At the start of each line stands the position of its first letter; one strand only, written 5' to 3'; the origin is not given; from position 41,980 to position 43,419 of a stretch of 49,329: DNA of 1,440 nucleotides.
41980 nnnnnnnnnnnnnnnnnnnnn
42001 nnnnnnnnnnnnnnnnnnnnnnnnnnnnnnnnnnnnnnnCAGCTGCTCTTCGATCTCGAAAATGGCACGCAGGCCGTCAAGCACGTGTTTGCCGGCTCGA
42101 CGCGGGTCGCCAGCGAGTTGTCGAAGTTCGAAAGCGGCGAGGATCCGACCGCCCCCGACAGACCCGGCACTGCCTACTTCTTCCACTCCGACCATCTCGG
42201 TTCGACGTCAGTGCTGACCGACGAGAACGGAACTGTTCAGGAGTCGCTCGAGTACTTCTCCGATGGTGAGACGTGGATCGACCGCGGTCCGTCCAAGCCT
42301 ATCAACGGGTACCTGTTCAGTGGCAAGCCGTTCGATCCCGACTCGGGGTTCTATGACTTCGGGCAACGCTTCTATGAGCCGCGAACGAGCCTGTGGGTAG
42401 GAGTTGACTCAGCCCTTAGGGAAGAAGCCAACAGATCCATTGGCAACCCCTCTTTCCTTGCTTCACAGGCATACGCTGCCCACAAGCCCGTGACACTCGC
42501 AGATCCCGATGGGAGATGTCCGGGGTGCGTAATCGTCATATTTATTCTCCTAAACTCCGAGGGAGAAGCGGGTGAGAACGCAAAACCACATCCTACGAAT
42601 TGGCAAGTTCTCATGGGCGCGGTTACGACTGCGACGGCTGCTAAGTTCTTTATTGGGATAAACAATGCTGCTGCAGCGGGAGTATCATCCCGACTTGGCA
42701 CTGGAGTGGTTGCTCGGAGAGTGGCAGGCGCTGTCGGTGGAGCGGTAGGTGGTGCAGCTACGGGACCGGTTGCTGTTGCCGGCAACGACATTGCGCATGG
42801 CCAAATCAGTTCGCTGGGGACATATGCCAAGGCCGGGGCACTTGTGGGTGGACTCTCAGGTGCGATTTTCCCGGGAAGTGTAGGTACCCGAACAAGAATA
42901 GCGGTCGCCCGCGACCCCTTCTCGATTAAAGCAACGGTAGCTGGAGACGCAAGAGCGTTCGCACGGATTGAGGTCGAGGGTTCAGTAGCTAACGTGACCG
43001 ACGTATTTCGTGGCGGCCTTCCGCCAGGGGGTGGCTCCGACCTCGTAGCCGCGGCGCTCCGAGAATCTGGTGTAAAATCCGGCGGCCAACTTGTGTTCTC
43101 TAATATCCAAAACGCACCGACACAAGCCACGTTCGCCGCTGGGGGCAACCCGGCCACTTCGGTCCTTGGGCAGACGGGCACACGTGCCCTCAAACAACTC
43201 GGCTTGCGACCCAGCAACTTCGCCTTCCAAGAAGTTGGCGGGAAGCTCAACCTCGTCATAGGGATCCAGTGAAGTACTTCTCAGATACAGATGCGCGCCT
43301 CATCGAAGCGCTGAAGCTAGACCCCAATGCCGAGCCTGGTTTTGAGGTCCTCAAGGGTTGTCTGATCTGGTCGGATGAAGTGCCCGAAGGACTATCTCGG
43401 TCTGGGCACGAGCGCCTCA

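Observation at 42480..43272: First rhs-CT carries a Gly/Ala-rich hydrophobic segment suggestive of a membrane-inserting toxin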

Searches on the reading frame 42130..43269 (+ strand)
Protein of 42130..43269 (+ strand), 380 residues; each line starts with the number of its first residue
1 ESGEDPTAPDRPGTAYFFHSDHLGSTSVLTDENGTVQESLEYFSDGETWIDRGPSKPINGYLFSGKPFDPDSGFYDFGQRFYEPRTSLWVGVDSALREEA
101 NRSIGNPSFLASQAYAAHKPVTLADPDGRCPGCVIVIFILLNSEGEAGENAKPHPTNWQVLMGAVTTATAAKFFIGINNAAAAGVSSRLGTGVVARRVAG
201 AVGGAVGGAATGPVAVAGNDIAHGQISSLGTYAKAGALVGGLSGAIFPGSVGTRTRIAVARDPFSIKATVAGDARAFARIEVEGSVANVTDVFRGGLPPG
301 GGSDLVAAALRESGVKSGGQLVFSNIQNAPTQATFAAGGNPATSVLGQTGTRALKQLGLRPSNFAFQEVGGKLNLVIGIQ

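Call 3: search_protein_families(library=pfam, proteins=[window:42130-43269:+], max_evalue=1)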
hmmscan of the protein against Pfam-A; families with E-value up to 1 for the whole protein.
window:42130-43269:+ (380 aa): 1 family
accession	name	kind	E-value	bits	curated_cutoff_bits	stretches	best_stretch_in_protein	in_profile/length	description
PF03527.20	RHS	-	0.00075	19.7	27.9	1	16-36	2-22/38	RHS protein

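Call 4: search_protein_families(library=ncbifam, proteins=[window:42130-43269:+], max_evalue=1)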
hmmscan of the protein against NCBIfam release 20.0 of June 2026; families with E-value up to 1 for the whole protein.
window:42130-43269:+ (380 aa): 2 families
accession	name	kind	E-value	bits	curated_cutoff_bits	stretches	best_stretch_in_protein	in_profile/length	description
TIGR03696.1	Rhs_assc_core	domain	1.3e-08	35.2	32.5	1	57-128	13-75/76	RHS repeat-associated core domain-containing protein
NF041261.1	RHS_core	equivalog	0.0066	14.3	2000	1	15-93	1157-1235/1261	RHS element core protein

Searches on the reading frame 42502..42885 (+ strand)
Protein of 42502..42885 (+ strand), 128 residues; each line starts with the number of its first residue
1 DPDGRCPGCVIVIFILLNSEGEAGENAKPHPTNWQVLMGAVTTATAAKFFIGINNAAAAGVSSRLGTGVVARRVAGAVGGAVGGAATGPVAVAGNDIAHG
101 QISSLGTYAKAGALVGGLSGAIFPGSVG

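Call 59: search_protein_families(library=pfam, proteins=[window:42502-42885:+], max_evalue=10)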
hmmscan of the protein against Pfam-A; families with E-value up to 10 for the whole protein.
seq(128 aa): 0 families

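Call 73: search_protein_families(library=padloc, proteins=[window:42502-42882:+], max_evalue=1)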
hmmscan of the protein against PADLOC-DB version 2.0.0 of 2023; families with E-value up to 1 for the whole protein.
window:42502-42882:+ (127 aa): 0 families

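Call 74: search_protein_families(library=phrogs, proteins=[window:42502-42882:+], max_evalue=1)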
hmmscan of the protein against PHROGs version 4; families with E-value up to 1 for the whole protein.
window:42502-42882:+ (127 aa): 1 family
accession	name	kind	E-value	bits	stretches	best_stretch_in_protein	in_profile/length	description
phrog_29205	-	unknown function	0.13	13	1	60-102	82-124/162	-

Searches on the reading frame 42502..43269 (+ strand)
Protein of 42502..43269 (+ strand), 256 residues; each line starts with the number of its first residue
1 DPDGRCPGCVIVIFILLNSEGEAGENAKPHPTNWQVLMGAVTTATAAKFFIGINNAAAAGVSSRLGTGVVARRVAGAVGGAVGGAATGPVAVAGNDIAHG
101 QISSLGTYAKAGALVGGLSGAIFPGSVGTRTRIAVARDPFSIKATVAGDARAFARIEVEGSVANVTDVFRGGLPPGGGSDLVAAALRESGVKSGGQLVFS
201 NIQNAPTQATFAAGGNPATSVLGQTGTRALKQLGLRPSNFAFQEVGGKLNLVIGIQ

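Call 8: find_homologous_proteins(query=window:42502-43269:+, max_evalue=0.01)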
Query seq(256 aa) (256 aa): 1 proteins with E <= 0.01 among 8000 candidates.
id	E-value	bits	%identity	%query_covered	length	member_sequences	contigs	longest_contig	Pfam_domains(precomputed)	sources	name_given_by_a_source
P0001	2.5e-37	147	90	35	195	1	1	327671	PF05598.17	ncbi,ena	-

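Call 12: search_solved_structures(query=window:42502-43269:+, max_evalue=10)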
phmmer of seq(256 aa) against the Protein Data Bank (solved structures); distinct sequences matched with E-value up to 10: 0.

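Call 16: find_encoding_contigs(protein=P0001, flank=10000, max_places=3)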
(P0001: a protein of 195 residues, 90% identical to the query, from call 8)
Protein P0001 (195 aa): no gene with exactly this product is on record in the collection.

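Call 64: predict_structure(alignment_id=A4)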
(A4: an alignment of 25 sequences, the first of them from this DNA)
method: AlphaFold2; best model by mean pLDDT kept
length: 256 residues; sequences in the alignment: 25
mean_pLDDT: 70.2   pTM: 0.54
mean pLDDT of the five models: 70.2, 69.8, 69.8, 68.5, 68.4
residues with pLDDT >= 90: 125; 70-90: 2; 50-70: 29; < 50: 100
segments of 3 or more residues with pLDDT < 50: 5-7, 16-23, 27-85, 90-96, 98-101, 105-110, 120-122
pLDDT, mean of each block of 10 residues (from residue 1): 49 49 49 39 34 34 36 40 45 44 47 51 55 95 97 98 98 95 98 98 98 98 98 98 98 98
secondary structure, 60 per line:
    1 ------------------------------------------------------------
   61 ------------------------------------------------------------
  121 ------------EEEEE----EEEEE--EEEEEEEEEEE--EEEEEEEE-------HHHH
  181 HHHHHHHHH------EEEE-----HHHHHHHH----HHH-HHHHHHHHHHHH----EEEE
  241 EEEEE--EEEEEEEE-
elements in order: E133-137 E142-146 E149-159 E162-169 H177-189 E196-199 H205-212 H221-232 E237-245 E248-255
